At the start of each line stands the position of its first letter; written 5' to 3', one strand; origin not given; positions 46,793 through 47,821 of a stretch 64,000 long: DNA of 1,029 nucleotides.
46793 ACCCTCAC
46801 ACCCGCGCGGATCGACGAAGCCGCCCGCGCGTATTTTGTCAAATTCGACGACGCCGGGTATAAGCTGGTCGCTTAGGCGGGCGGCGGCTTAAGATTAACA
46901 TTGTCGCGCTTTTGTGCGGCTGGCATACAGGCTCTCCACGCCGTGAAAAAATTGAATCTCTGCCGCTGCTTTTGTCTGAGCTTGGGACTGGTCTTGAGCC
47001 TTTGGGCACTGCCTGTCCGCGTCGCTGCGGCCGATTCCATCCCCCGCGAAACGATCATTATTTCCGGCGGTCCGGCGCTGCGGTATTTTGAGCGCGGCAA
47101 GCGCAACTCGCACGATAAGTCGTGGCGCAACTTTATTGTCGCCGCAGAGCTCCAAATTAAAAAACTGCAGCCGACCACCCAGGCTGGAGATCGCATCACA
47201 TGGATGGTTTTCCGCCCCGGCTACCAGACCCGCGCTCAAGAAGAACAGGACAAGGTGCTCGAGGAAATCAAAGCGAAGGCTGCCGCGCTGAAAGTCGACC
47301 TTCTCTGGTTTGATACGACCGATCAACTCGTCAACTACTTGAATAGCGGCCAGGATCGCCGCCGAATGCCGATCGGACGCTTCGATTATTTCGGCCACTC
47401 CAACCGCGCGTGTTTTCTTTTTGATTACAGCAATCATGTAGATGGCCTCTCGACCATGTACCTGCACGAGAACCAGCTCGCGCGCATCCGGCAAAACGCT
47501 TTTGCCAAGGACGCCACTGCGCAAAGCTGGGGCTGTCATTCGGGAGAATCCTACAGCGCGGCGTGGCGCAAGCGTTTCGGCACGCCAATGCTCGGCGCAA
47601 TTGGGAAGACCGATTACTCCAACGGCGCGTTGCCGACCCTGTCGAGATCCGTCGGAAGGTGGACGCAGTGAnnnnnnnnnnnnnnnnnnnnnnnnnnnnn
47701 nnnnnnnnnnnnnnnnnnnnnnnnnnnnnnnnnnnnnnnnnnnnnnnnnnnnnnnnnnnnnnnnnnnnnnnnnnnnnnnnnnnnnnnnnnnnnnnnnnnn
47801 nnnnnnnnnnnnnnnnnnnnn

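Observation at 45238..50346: Closely spaced same-strand cluster: AT-rich lipoprotein, wHTH-AAA+ ATPase, two exported proteins, 4-TM protein, MFS transporter - candidate uncharacterised envelope system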

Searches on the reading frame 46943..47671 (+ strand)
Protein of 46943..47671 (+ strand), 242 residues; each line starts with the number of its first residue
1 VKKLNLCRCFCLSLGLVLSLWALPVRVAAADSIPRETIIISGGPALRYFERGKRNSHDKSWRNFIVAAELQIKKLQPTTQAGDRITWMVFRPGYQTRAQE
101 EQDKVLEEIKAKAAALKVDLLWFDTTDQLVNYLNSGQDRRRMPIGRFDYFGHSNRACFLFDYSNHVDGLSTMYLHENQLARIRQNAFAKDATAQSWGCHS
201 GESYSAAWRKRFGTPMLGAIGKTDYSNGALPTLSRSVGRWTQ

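Call 3: search_protein_families(library=pfam, proteins=[window:46943-47671:+], max_evalue=1)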
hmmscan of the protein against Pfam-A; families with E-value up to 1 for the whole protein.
window:46943-47671:+ (242 aa): 1 family
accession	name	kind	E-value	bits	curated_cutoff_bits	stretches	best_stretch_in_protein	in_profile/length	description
PF01191.24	RNA_pol_Rpb5_C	-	0.22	11.7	23.5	0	87-134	5-48/73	RNA polymerase Rpb5, C-terminal domain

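Call 4: search_protein_families(library=ncbifam, proteins=[window:46943-47671:+], max_evalue=1)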
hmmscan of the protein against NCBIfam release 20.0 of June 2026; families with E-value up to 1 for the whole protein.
window:46943-47671:+ (242 aa): 0 families

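Call 5: search_protein_families(library=padloc, proteins=[window:46943-47671:+], max_evalue=1)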
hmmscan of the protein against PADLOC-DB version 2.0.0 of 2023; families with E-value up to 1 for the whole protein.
window:46943-47671:+ (242 aa): 1 family
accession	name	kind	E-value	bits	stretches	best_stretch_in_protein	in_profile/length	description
PDLC03669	Control_protein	-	0.038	12.3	1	43-91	36-82/96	control protein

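Call 20: find_homologous_proteins(query=window:46943-47671:+, max_evalue=0.001)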
Query window:46943-47671:+ (242 aa): 453 proteins with E <= 0.001 among 1675 candidates; the best 120 are listed.
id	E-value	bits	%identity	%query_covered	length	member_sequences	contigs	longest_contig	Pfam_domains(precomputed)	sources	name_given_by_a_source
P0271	2.2e-163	560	100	100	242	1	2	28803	-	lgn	-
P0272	2.5e-83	297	62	86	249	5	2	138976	-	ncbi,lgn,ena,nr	ncbi:MAG: hypothetical protein B9S32_13085 [Verrucomicrobia bacterium Tous-C9LFEB]|nr:MAG: hypotheti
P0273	2.9e-82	294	59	90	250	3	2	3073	-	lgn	-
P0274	7.6e-82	293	60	86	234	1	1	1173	-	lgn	-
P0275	1.8e-81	291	59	88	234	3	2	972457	-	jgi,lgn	jgi:hypothetical protein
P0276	2.4e-81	291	58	91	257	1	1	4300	-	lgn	-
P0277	2.6e-81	291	61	86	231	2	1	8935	-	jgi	jgi:hypothetical protein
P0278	2.7e-81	291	59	86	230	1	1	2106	-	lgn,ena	-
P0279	7.7e-81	289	58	91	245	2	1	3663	-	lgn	-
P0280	1.2e-79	285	55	95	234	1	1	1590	-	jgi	jgi:hypothetical protein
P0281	1.8e-78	282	57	86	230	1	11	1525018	-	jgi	jgi:hypothetical protein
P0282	2.1e-78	281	58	86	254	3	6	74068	-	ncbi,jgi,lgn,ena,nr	ncbi:hypothetical protein A7Q09_02135 [Methylacidiphilum sp. Yel]|nr:hypothetical protein A7Q09_0213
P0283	6.3e-78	280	57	88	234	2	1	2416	-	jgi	jgi:hypothetical protein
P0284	1.7e-77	278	57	88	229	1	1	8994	-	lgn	-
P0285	4.3e-77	277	53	97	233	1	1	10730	-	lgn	-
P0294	1.1e-74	269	51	99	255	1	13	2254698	-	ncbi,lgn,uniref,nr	ncbi:hypothetical protein [Methylacidiphilum caldifontis]|uniref:Uncharacterized protein n=1 Tax=Met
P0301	1.2e-73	266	52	97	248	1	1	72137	-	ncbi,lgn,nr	ncbi:hypothetical protein DB346_02245 [Verrucomicrobia bacterium LW23]|nr:hypothetical protein DB346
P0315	1.2e-72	262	50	86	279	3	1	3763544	-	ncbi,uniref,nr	ncbi:hypothetical protein [Verrucomicrobium sp. GAS474]|uniref:hypothetical protein n=1 Tax=Verrucom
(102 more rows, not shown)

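Call 21: find_encoding_contigs(protein=P0272, flank=7000, max_places=1)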
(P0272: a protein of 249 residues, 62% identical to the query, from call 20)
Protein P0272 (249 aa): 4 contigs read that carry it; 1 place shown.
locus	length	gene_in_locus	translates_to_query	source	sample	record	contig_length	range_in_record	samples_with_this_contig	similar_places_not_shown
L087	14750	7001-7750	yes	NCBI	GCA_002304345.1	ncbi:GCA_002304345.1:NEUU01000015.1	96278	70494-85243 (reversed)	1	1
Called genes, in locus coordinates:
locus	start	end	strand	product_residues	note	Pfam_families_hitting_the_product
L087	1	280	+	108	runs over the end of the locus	PF03831:YjdM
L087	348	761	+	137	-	PF03852:Vsr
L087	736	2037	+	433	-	PF00145:DNA_methylase, PF09445:Methyltransf_15 (weak)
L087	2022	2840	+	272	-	-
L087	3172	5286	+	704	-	-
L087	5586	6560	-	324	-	PF02685:Glucokinase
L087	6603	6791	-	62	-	-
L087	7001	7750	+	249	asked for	-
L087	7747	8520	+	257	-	-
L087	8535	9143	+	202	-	-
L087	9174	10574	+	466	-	PF05977:MFS_3, PF07690:MFS_1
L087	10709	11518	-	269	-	PF01557:FAA_hydrolase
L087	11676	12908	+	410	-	PF20706:GT4-conflict (faint), PF13439:Glyco_transf_4, PF13579:Glyco_trans_4_4, PF00534:Glycos_transf_1, PF13692:Glyco_trans_1_4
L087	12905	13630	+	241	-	PF00106:adh_short, PF13561:adh_short_C2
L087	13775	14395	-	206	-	-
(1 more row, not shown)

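Call 22: find_encoding_contigs(protein=P0294, flank=7000, max_places=1)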
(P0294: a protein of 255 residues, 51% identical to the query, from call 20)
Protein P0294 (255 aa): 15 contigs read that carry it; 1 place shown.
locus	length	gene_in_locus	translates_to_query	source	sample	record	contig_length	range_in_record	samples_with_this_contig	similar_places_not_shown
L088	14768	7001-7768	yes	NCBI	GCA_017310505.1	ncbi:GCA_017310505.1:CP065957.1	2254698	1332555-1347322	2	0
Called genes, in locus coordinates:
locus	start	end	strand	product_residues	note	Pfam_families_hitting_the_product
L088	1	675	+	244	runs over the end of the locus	PF01479:S4 (weak), PF00849:PseudoU_synth_2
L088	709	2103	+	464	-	PF00206:Lyase_1, PF14698:ASL_C2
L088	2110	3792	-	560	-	PF01578:Cytochrom_C_asm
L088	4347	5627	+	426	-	PF12323:HTH_OrfB_IS605, PF01385:OrfB_IS605, PF07282:Cas12f1-like_TNB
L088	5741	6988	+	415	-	PF00926:DHBP_synthase, PF00925:GTP_cyclohydro2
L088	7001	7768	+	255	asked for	-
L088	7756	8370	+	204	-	-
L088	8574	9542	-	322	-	PF27869:HaoB_nitrify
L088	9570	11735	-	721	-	PF00034:Cytochrom_C (weak), PF13442:Cytochrome_CBB3, PF14522:Cytochrome_C7 (faint), PF13447:Multi-haem_cyto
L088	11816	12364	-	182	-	PF07027:DUF1318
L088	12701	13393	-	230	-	-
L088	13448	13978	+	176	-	PF00293:NUDIX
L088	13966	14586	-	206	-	PF03006:HlyIII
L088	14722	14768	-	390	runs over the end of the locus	PF07143:AttH, PF17186:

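Call 23: find_encoding_contigs(protein=P0315, flank=7000, max_places=1)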
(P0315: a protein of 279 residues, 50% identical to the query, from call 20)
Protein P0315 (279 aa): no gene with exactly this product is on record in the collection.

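Call 24: find_encoding_contigs(protein=P0301, flank=7000, max_places=1)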
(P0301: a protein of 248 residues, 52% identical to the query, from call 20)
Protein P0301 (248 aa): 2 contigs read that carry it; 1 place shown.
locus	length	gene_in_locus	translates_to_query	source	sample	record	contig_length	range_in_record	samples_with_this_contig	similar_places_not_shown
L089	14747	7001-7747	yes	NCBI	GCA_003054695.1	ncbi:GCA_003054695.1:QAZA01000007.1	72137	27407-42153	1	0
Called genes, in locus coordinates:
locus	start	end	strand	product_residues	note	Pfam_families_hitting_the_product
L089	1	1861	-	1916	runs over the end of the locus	PF05860:TPS, PF18676:MBG_2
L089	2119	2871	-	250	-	PF00072:Response_reg, PF04397:LytTR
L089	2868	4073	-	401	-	PF06580:His_kinase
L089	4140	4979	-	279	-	PF19783:DUF6268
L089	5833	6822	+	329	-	PF00248:Aldo_ket_red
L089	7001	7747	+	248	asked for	-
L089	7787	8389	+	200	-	-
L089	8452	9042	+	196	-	-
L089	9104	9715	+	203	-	-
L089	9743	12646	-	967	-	PF00512:HisKA, PF02518:HATPase_c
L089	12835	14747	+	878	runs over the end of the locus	PF14559:TPR_19 (faint)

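Call 29: search_solved_structures(query=A2, max_evalue=10, show_alignments=3)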
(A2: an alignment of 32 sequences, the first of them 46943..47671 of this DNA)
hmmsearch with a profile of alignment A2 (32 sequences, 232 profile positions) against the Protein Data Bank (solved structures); distinct sequences matched with E-value up to 10: 0.
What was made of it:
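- On Clan CD peptidases (g3): There were no PDB profile hits (call 29).
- A profile search of all PDB sequences found nothing (call 29).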

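Call 35: predict_structure(alignment_id=A2)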
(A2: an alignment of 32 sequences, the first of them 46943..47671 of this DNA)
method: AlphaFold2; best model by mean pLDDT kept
length: 242 residues; sequences in the alignment: 32
mean_pLDDT: 86.9   pTM: 0.82
mean pLDDT of the five models: 86.9, 85.8, 84.8, 84.4, 82.5
residues with pLDDT >= 90: 155; 70-90: 44; 50-70: 41; < 50: 2
segments of 3 or more residues with pLDDT < 50: none
pLDDT, mean of each block of 10 residues (from residue 1): 60 74 61 94 71 63 91 97 97 87 88 98 97 98 98 93 60 95 97 96 97 97 89 86 92
secondary structure, 60 per line:
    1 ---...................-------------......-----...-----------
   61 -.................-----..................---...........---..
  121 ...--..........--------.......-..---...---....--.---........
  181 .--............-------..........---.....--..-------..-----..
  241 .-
elements in order: H4-22 E36-41 H62-78 E84-90 H91-101 H105-115 E119-123 H126-135 E144-150 E157-159 E163-166 E173-175 H176-181 E187-195 H203-212 E216-220 E239-241

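Call 38: fold_search(model_id=the predicted structure, library=pdb)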
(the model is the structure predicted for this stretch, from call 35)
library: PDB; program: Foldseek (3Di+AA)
matches with E <= 10: 1034; with E <= 0.001: 0
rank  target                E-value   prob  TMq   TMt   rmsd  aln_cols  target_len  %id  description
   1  6jak_A                4.7e-02  0.57  0.31  0.19  10.4       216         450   11  OtsA apo structure (released 2019-12-04)
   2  6e8y_B                5.5e-02  0.90  0.37  0.28   6.5       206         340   12  Unliganded Human Glycerol 3-Phosphate Dehydrogenase (released 2019-01-30)
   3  1obb_B                6.2e-02  0.66  0.33  0.20   8.5       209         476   13  alpha-glucosidase A, AglA, from Thermotoga maritima in complex with maltose and NAD+ (released 2003-05-21)
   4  6z1n_B                7.4e-02  0.21  0.24  0.28  12.1       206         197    8  Structure of the human heterotetrameric cis-prenyltransferase complex (released 2020-10-21)
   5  5cgz_A                7.9e-02  0.85  0.30  0.30   5.4       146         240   15  Crystal structure of GalB, the 4-carboxy-2-hydroxymuconate hydratase, from Pseuodomonas putida KT2440 (released 2016-02-17)
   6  6ka1_B                8.3e-02  0.80  0.33  0.28   6.2       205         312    8  E.coli Malate dehydrogenase (released 2020-06-17)
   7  6c4j_B                9.3e-02  0.54  0.32  0.19   8.0       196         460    9  Ligand bound full length hUGDH with A104L substitution (released 2018-05-16)
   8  3fwn_A                1.0e-01  0.47  0.30  0.18   8.3       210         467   12  Dimeric 6-phosphogluconate dehydrogenase complexed with 6-phosphogluconate and 2'-monophosphoadenosine-5'-diphosphate (released 2009-09-01)
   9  7br4                  1.1e-01  0.57  0.35  0.21   8.7       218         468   12  Structure of deletion mutant of alpha-glucuronidase (TM0752) from Thermotoga maritima (released 2021-03-31)
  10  8g84_A                1.1e-01  0.47  0.23  0.19  14.7       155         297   12  Crystal structures of HSD17B13 complexes (released 2023-08-09)
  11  3l77                  1.2e-01  0.33  0.29  0.29   8.9       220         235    9  X-ray structure alcohol dehydrogenase from archaeon Thermococcus sibiricus complexed with 5-hydroxy-NADP (released 2011-01-19)
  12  9a52_B                1.2e-01  0.33  0.27  0.26   9.7       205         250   11  Integrative model of YCSG-FABL by crosslinking MS and deep learning (released 2024-09-18)
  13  6sga_FM               1.2e-01  0.57  0.33  0.26   6.7       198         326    7  Body domain of the mt-SSU assemblosome from Trypanosoma brucei (released 2019-09-18)
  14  8em2_B                1.2e-01  0.30  0.28  0.17   9.0       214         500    8  Cryo-EM structure of the human GDH/6PGL endoplasmic bifunctional protein (released 2023-05-03)
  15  8g89_B                1.3e-01  0.38  0.30  0.26  16.8       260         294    8  HSD17B13 in complex with cofactor and inhibitor (released 2023-08-09)
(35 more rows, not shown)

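Call 40: search_protein_families(library=pfam, alignment_id=A2, max_evalue=1)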
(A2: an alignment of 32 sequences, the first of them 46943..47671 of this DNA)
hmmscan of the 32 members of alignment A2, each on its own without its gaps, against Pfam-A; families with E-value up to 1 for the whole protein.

A. member 1, window:46943-47671:+ (242 aa): 1 family
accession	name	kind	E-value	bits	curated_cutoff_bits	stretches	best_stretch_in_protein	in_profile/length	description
PF01191.24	RNA_pol_Rpb5_C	-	0.22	11.7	23.5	0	87-134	5-48/73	RNA polymerase Rpb5, C-terminal domain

B. families by the number of members that match (of 32 scanned): 11 families
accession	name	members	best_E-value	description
PF09263.16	PEX-2N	2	0.056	Peroxisome biogenesis factor 1, N-terminal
PF01429.25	MBD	1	0.029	Methyl-CpG binding domain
PF19419.5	DUF5983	1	0.094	Family of unknown function (DUF5983) C-terminal domain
PF03457.19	HA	1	0.095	Helicase associated domain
PF00165.29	HTH_AraC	1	0.096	Bacterial regulatory helix-turn-helix proteins, AraC family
PF14871.12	GHL6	1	0.099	Hypothetical glycosyl hydrolase 6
PF13024.11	DUF3884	1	0.13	Protein of unknown function (DUF3884)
PF07338.18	YdgH_BhsA-like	1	0.13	YdgH/BhsA/McbA-like domain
PF18419.6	ATP-grasp_6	1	0.19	ATP-grasp-like domain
PF01191.24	RNA_pol_Rpb5_C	1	0.22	RNA polymerase Rpb5, C-terminal domain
PF20500.4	DNA-PKcs_N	1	0.28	DNA-PKcs, N-terminal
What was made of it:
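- No Peptidase_C13, C14 or CHAT Pfam signal appears in any of 32 members (call 40).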

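Call 42: find_related_loci(query=A2, collection=metagenome_contigs, flank=7000)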
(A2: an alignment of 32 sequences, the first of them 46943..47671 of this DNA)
Query A2 (242 aa) in metagenome_contigs; peptide patterns used: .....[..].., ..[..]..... (x = any residue, [..] = any of these).
600 stretches matched a pattern (row limit reached: there are more); 574 encode a relative of the query (tblastn E <= 1e-3); the best 80 are kept; 80 distinct loci.
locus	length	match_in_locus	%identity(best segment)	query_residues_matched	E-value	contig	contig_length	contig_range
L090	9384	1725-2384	60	24-242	1e-88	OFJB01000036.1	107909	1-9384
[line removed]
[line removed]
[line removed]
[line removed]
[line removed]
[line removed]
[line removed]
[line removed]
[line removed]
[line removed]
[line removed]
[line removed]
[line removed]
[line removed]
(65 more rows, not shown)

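Call 71: search_protein_families(library=phrogs, proteins=[window:46943-47671:+], max_evalue=0.1)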
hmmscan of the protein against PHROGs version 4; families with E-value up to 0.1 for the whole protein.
window:46943-47671:+ (242 aa): 0 families

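Call 81: find_encoding_contigs(protein=P0275, flank=6000, max_places=1)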
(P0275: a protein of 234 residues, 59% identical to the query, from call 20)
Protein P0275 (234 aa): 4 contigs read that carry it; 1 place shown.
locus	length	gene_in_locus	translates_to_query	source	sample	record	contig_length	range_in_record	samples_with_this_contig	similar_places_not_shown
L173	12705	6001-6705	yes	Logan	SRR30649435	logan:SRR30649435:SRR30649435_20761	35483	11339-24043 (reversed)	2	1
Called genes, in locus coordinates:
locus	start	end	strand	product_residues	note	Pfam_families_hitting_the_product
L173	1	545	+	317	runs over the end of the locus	PF01261:AP_endonuc_2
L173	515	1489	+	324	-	PF03706:LPG_synthase_TM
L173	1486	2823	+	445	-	PF01743:PolyA_pol, PF12627:PolyA_pol_RNAbd, PF01966:HD (weak), PF13735:tRNA_NucTran2_2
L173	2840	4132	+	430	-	PF01590:GAF, PF13185:GAF_2, PF07228:SpoIIE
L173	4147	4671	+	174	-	PF02525:Flavodoxin_2, PF03358:FMN_red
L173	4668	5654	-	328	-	PF02685:Glucokinase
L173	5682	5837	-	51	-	-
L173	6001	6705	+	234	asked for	-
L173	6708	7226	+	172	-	-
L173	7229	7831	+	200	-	-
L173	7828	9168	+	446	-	PF05977:MFS_3, PF07690:MFS_1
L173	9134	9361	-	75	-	PF02416:TatA_B_E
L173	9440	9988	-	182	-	-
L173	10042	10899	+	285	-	PF02621:VitK2_biosynth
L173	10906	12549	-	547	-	PF00501:AMP-binding, PF13193:AMP-binding_C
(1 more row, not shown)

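Call 82: find_encoding_contigs(protein=P0281, flank=6000, max_places=1)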
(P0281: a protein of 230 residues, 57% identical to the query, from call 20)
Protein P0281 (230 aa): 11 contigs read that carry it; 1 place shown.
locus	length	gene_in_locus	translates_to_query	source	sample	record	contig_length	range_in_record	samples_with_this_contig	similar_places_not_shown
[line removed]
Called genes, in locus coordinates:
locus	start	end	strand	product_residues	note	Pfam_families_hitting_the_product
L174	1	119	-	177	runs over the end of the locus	PF00581:Rhodanese, PF11127:YgaP-like_TM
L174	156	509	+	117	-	-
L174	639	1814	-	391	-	-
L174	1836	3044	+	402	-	PF10509:GalKase_gal_bdg, PF00288:GHMP_kinases_N, PF08544:GHMP_kinases_C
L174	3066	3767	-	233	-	PF00117:GATase, PF07722:Peptidase_C26 (weak)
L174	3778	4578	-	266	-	PF02649:GCHY-1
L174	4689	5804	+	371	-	PF23473:LysM3_LYK4_5 (faint), PF01476:LysM, PF23446:LysM1_NFP_LYK (faint), PF23472:LysM2_CERK1_LYK3_4_5 (faint), PF01476:LysM, PF01510:Amidase_2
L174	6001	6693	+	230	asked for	-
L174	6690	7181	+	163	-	-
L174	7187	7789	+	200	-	-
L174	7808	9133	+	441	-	PF05977:MFS_3, PF07690:MFS_1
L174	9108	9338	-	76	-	PF02416:TatA_B_E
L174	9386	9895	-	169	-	-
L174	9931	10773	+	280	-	PF02621:VitK2_biosynth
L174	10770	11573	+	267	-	PF05690:ThiG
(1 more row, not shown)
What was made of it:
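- Junctions are 2-40 nt or overlapping (calls 21, 81, 82).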
